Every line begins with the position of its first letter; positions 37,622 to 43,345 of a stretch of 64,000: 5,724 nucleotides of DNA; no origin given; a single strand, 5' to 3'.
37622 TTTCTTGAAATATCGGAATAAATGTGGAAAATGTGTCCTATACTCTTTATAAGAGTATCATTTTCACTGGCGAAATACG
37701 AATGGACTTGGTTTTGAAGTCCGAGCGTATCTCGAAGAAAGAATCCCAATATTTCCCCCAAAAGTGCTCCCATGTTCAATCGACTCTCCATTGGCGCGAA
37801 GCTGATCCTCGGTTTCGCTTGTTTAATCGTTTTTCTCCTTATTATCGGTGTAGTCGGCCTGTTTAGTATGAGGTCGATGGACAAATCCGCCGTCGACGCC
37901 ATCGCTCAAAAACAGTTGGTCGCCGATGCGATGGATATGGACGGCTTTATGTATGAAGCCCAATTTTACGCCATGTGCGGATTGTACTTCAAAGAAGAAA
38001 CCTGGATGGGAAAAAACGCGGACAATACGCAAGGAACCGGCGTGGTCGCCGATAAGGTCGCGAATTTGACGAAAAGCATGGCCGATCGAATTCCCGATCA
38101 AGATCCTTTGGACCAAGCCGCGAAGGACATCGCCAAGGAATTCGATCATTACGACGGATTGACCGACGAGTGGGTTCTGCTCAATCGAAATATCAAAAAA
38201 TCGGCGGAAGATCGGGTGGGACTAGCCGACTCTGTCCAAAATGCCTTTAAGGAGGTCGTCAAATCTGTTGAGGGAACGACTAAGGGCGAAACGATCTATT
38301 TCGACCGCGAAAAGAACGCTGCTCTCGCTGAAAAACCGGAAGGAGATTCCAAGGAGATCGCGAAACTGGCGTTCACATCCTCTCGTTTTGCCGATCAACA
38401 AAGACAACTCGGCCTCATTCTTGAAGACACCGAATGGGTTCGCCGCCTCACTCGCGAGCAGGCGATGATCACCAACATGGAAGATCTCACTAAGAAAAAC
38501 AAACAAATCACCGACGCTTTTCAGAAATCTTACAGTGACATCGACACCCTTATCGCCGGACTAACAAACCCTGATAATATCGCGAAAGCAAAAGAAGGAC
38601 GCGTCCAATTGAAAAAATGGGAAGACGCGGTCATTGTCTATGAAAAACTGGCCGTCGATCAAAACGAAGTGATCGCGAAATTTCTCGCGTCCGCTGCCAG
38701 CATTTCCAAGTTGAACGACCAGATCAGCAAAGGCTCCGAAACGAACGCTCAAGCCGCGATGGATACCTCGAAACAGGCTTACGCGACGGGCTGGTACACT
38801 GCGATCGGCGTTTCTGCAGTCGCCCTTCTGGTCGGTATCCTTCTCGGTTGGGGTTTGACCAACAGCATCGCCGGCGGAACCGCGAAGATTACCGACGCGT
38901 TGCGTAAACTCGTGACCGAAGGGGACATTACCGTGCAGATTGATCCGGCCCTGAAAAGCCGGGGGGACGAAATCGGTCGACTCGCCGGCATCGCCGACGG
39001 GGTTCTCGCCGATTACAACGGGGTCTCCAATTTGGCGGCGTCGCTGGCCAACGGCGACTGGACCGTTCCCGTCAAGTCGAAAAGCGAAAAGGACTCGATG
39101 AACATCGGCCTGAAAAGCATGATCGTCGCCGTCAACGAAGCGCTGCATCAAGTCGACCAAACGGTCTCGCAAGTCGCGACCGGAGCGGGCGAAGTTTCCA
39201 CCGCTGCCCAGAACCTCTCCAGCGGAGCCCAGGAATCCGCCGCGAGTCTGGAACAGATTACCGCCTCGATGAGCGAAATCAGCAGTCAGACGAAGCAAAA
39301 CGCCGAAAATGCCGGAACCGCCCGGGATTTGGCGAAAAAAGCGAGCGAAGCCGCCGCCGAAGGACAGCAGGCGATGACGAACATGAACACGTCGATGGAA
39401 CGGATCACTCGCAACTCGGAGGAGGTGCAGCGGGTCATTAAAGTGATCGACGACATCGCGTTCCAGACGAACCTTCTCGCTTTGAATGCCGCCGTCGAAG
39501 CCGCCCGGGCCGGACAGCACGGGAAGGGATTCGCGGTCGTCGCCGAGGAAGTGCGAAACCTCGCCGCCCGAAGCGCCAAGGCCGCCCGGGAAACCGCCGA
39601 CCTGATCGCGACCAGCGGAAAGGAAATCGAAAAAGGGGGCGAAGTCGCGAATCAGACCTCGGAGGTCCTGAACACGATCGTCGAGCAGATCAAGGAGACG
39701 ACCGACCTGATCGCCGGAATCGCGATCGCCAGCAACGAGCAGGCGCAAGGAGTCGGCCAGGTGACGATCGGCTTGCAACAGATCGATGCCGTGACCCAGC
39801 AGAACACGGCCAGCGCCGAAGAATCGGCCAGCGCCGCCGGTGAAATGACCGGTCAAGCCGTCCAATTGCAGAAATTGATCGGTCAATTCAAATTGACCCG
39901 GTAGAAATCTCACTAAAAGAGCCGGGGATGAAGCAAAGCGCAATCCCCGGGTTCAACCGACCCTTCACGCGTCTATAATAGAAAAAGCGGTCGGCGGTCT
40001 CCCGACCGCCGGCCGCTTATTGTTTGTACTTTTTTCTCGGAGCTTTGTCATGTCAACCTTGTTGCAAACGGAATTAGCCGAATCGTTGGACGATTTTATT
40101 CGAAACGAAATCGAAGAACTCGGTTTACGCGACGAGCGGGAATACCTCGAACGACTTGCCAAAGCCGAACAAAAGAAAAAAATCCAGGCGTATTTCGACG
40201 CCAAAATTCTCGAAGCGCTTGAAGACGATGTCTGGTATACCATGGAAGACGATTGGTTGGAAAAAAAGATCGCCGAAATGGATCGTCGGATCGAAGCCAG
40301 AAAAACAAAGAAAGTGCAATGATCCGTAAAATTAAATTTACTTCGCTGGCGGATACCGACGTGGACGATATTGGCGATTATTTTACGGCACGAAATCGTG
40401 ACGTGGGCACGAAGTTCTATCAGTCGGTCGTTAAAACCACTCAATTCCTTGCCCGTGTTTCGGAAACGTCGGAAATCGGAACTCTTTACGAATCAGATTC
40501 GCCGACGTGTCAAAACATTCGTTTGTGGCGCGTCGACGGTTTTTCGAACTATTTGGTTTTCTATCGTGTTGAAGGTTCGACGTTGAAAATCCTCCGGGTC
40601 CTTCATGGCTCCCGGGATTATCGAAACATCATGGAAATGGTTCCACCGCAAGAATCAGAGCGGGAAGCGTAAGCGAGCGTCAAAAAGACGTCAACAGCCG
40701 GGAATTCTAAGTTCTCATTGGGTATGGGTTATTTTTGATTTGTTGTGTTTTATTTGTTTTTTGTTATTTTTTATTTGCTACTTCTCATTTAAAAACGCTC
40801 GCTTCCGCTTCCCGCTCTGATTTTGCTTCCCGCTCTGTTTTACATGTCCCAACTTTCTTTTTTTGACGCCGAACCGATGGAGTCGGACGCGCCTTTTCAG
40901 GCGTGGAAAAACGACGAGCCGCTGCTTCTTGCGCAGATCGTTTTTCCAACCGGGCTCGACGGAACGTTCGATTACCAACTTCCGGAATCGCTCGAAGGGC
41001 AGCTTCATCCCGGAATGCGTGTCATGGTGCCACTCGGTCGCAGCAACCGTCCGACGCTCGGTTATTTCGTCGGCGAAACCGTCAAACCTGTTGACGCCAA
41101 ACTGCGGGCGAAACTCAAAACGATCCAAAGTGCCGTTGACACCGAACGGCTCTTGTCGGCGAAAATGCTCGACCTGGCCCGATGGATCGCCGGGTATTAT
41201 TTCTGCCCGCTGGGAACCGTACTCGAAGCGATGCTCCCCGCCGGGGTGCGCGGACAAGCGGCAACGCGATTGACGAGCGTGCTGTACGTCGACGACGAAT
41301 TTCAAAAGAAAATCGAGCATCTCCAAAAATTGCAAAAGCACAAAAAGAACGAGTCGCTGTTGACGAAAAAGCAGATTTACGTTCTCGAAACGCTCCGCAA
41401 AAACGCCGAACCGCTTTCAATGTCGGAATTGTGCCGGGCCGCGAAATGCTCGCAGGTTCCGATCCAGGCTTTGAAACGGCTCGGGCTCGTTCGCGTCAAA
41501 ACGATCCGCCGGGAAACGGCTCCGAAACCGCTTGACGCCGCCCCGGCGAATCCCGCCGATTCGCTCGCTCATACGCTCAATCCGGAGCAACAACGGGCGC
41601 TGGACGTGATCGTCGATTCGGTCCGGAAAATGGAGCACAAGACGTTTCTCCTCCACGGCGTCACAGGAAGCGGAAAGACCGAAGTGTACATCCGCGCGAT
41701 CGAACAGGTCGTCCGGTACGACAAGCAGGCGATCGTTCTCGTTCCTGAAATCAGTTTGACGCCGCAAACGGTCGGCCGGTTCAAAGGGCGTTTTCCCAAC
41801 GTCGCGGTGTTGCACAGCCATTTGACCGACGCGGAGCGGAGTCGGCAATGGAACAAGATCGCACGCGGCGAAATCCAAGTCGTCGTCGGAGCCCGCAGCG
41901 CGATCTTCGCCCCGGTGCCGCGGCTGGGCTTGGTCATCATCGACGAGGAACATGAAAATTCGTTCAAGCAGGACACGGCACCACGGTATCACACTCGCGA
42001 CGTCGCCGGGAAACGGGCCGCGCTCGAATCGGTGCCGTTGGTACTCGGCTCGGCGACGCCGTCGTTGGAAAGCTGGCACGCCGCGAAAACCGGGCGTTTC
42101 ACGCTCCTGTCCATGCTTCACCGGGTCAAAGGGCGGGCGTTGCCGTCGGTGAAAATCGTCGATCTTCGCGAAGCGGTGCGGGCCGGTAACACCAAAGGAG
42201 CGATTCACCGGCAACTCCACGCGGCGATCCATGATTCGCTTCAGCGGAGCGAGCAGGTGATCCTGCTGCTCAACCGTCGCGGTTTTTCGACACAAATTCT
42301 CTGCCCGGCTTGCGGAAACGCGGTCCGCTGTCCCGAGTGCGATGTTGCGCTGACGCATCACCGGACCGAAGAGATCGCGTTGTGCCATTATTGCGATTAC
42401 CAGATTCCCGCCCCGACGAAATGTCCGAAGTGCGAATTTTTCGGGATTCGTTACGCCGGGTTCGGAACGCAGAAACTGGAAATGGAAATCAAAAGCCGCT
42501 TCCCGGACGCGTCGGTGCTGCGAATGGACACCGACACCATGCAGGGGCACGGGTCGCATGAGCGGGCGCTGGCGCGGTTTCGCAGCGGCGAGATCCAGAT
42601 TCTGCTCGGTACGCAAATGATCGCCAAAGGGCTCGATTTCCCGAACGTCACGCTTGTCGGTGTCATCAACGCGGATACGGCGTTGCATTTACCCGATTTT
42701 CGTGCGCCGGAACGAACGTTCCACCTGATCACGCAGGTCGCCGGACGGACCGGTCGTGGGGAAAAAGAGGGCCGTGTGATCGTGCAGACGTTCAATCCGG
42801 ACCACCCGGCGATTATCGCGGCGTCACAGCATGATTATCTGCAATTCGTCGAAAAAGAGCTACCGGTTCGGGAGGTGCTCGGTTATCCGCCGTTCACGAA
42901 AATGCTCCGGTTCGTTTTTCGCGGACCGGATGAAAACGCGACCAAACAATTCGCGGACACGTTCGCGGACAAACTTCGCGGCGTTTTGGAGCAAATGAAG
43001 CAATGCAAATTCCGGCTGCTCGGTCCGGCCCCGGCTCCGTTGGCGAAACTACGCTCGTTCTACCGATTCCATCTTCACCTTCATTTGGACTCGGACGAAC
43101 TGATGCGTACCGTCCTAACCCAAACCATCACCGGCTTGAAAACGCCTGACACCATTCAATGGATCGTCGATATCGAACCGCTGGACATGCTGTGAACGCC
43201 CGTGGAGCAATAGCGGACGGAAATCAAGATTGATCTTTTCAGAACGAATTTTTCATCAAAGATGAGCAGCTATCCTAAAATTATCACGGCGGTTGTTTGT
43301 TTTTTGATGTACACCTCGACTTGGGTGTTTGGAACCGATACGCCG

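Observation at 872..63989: Intergenic DNA is assembled from period-7 tandem arrays drawn from a small shared unit vocabulary (STRR-like), mostly as inverted pairs sitting on gene borders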

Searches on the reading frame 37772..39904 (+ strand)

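Call 65: search_protein_families(library=pfam, proteins=[window:37772-39904:+])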
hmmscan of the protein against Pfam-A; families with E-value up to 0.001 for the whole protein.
window:37772-39904:+ (710 aa): 3 families
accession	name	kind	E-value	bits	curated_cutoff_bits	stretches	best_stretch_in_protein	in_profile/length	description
PF00015.26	MCPsignal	-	1.5e-47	162.1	34.6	1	519-675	2-172/172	Methyl-accepting chemotaxis protein (MCP) signalling domain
PF12729.13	4HB_MCP_1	-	7.1e-07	29.4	27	1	5-49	2-45/181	Four helix bundle sensory module for signal transduction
PF02203.21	TarH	-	3.9e-05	24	25.2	1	1-51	1-50/177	Tar ligand binding domain homologue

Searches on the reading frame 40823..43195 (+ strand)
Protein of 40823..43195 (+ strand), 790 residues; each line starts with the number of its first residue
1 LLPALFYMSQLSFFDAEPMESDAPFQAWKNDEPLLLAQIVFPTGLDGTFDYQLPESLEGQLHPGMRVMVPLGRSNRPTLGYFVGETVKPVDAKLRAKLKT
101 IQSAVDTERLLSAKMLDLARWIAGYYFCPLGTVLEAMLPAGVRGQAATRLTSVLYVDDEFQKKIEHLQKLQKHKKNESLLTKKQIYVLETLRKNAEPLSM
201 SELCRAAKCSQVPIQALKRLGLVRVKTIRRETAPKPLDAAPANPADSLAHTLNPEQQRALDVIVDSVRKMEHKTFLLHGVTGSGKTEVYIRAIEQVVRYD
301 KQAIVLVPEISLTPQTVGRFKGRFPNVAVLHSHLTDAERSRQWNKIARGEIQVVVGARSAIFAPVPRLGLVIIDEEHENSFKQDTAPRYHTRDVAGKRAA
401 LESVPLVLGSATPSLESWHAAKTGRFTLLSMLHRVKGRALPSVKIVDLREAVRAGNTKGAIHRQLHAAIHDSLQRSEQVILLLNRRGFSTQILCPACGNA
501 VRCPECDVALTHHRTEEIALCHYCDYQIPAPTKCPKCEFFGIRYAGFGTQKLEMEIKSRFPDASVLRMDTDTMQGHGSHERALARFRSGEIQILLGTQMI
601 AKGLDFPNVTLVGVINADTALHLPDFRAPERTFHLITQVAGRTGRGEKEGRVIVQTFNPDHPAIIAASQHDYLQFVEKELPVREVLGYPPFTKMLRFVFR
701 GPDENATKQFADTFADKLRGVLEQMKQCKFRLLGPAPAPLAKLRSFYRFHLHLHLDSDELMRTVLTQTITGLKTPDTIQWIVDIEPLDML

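Call 6: search_protein_families(library=pfam, proteins=[window:40823-43195:+])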
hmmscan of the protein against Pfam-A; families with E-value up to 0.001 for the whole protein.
window:40823-43195:+ (790 aa): 7 families
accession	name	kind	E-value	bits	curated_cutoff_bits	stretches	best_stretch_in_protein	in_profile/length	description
PF17764.6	PriA_3primeBD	-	1.2e-23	83.2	22.7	1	38-139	1-96/96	3'DNA-binding domain (3'BD)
PF00270.35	DEAD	-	2.7e-19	69.9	26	1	254-414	2-161/167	DEAD/DEAH box helicase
PF18074.6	PriA_C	-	1.1e-18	68.2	26.9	1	690-786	1-95/95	Primosomal protein N C-terminal domain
PF04851.21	ResIII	-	7.1e-16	59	22.5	1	251-413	3-162/164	Type III restriction enzyme, res subunit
PF00271.37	Helicase_C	-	2.7e-13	50.6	23.5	1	559-645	37-108/110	Helicase conserved C-terminal domain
PF18319.7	Zn_ribbon_PriA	-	3e-09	37.1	26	1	503-529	1-27/27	PriA DNA helicase Cys-rich region (CRR) domain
PF05970.20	PIF1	-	4.4e-05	23.6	25.9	1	252-306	2-55/223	PIF1-like helicase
